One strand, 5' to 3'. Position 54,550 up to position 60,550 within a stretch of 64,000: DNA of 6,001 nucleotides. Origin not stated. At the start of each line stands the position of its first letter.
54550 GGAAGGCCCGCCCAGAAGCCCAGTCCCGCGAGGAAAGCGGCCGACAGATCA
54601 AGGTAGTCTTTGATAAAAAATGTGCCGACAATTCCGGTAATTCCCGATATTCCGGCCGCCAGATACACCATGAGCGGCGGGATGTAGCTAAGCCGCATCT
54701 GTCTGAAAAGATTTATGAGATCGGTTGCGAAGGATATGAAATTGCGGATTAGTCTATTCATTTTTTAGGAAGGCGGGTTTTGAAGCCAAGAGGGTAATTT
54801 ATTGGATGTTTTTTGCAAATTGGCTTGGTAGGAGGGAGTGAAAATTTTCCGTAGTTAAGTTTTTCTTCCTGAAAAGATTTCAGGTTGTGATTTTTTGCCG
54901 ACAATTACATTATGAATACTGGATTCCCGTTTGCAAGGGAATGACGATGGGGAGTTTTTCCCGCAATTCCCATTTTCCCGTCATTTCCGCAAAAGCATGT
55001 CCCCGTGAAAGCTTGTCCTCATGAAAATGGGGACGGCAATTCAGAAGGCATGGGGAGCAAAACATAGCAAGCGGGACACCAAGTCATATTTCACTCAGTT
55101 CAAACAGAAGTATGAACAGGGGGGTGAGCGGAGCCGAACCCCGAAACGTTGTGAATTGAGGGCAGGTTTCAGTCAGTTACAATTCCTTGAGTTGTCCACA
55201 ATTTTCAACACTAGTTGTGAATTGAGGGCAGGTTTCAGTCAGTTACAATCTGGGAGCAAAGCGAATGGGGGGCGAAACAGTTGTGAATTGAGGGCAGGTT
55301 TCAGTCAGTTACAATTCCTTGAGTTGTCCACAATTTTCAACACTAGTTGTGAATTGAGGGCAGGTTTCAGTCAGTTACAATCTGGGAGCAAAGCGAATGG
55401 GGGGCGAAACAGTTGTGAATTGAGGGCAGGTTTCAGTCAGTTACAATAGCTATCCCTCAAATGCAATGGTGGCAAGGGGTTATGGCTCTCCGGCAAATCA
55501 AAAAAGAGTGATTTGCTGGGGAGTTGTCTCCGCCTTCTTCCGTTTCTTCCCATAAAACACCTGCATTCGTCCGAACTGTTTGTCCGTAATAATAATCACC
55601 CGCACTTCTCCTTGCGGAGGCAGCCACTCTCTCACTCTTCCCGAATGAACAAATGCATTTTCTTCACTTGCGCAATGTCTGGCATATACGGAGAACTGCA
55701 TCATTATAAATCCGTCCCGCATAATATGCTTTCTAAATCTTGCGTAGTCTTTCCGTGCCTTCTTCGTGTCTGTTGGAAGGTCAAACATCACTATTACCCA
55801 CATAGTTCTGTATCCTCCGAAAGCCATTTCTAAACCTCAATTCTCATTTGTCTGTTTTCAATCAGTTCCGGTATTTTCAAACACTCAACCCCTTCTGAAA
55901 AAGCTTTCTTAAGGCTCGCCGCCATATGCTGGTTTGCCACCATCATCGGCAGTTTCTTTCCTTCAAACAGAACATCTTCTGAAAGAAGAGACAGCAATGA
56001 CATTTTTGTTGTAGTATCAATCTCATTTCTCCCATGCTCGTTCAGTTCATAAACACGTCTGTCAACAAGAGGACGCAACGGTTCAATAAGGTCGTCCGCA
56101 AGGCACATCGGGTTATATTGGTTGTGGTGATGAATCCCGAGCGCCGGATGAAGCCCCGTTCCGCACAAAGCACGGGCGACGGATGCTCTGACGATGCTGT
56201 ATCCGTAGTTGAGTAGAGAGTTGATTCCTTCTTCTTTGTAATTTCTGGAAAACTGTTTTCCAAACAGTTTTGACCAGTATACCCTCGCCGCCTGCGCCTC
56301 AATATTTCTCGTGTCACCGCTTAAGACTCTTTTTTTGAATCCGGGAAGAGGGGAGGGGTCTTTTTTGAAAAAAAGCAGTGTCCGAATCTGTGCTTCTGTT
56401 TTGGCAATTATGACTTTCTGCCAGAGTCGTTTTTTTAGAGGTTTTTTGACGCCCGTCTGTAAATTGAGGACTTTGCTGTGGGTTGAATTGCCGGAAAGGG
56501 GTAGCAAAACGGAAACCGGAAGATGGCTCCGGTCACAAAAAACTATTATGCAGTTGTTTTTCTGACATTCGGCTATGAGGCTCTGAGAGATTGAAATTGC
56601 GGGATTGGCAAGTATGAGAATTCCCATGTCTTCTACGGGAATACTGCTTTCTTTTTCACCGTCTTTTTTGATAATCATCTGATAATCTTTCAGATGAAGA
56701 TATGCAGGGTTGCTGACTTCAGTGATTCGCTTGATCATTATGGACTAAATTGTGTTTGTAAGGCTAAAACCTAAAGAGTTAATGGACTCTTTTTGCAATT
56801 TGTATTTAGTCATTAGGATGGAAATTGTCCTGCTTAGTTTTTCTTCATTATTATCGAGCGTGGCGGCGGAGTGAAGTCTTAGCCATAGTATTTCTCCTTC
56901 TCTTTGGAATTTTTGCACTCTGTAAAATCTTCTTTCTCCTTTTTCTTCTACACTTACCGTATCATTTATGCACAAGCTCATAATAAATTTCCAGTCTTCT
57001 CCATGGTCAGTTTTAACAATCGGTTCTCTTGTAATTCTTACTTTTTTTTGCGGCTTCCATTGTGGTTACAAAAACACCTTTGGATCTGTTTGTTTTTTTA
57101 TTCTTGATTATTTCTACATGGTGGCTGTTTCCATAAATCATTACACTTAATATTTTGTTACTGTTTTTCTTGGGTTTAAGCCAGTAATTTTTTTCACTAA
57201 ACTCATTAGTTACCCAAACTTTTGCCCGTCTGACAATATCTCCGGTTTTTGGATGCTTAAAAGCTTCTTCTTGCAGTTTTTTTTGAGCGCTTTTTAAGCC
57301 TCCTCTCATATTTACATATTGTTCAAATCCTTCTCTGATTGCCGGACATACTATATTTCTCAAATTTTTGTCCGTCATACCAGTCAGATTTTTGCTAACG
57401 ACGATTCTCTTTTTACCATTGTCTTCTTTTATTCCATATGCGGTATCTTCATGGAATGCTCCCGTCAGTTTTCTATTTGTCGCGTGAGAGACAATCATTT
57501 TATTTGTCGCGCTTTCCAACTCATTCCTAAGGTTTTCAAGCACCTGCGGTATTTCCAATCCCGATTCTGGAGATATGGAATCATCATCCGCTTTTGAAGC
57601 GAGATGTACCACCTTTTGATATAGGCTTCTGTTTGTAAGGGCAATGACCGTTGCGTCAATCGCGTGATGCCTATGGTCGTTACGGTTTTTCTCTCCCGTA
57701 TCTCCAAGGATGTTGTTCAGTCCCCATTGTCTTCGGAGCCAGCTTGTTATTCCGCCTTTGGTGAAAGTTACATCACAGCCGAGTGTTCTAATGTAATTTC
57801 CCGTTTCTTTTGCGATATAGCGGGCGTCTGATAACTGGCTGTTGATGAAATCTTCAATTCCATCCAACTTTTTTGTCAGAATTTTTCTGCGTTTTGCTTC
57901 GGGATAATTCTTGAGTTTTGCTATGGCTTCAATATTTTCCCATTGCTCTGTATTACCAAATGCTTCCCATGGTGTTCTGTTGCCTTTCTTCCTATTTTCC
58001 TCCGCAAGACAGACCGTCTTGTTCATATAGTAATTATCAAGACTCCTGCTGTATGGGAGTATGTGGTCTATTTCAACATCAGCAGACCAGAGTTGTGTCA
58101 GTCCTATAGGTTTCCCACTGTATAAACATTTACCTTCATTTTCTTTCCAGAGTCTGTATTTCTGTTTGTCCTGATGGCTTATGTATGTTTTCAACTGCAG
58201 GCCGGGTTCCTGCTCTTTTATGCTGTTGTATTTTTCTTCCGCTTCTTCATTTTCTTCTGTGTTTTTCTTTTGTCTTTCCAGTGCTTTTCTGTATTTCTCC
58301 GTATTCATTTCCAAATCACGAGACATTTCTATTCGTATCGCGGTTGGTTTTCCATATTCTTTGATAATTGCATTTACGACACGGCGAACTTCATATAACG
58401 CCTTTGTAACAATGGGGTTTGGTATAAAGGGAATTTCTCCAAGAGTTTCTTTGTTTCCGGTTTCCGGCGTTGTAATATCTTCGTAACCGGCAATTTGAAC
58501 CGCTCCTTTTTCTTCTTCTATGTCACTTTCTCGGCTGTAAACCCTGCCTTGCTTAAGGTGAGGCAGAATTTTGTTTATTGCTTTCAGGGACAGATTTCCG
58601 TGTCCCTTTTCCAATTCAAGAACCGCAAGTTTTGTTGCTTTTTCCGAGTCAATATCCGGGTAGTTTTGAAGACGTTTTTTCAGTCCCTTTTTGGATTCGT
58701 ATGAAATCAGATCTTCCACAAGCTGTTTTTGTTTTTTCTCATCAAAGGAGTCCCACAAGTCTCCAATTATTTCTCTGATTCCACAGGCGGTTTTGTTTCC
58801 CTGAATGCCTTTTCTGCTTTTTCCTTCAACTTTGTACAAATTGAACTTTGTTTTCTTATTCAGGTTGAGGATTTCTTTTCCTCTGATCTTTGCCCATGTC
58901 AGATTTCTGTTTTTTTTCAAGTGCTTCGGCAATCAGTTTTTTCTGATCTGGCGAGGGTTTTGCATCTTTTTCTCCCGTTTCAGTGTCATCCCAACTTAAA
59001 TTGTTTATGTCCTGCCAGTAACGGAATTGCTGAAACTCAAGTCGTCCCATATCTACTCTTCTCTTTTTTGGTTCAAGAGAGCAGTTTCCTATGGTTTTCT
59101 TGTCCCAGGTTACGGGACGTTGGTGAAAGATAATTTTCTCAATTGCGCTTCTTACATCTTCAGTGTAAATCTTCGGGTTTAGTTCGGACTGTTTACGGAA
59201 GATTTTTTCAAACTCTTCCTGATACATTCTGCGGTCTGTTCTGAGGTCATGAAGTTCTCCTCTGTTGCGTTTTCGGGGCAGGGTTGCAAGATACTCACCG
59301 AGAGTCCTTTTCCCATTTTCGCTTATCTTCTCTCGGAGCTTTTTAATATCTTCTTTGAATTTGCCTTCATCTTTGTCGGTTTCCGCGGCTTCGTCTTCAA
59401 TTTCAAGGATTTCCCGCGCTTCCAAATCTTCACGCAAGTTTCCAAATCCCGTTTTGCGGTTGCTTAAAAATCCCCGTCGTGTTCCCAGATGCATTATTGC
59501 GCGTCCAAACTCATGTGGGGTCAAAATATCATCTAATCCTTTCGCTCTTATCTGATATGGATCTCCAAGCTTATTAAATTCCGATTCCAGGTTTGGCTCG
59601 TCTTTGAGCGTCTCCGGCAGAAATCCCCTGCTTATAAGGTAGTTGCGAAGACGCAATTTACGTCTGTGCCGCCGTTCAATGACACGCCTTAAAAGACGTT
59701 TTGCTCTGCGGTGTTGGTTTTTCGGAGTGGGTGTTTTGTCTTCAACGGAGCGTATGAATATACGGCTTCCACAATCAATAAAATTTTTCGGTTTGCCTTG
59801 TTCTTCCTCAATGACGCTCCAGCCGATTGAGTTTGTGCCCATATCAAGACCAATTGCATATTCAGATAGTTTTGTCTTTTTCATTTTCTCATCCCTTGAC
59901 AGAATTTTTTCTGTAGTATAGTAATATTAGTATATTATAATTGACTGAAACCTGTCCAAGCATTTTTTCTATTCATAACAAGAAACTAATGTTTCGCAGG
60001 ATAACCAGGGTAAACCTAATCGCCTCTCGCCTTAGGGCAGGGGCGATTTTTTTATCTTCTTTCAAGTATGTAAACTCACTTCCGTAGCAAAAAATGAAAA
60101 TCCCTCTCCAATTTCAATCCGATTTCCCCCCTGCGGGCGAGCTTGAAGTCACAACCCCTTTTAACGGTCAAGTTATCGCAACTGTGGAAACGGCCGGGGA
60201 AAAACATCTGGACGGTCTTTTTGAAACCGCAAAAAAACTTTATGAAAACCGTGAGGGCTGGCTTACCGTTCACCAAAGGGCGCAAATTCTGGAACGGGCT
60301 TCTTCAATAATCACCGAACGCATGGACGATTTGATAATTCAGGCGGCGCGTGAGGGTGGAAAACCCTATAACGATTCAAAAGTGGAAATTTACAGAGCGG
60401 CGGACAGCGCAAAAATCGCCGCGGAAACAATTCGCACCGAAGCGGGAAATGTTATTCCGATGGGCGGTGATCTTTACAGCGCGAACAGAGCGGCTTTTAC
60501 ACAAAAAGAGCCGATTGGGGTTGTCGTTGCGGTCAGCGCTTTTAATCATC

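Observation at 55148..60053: Complete minimal type II-C-like CRISPR-Cas locus (tracrRNA, cas9, cas1, cas2, array) flanked by unrelated metabolic genes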

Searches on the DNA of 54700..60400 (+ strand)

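Call 9: search_rna_families(source=window, start=54700, end=60400, threshold=evalue, max_evalue=1, show_alignments=3)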
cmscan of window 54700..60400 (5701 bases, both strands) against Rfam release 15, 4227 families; matches with E-value up to 1: 0.
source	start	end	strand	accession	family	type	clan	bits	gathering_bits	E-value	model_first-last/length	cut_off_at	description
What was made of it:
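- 59934..60053 (+): tracrRNA gene, transcribed away from cas9. Anti-repeat at 59934-59957 and 59971-59979, split by a U-rich bulge; small hairpin at 59982-59995; middle region at 59998-60017; terminator hairpin and T-run at 60019-60053. No Rfam family matches (call 9).
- On Type II-C CRISPR-Cas: No Rfam model matches (call 9).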

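Call 69: search_dna_similar(query=window:55184-55213:+, collection=phages, mode=distant, max_evalue=1, max_rows=5)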
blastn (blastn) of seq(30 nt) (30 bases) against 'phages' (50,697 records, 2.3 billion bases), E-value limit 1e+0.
No match.

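Call 70: search_dna_similar(query=window:55250-55279:+, collection=phages, mode=distant, max_evalue=1, max_rows=5)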
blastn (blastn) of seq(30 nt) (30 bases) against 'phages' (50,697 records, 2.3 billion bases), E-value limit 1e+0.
No match.
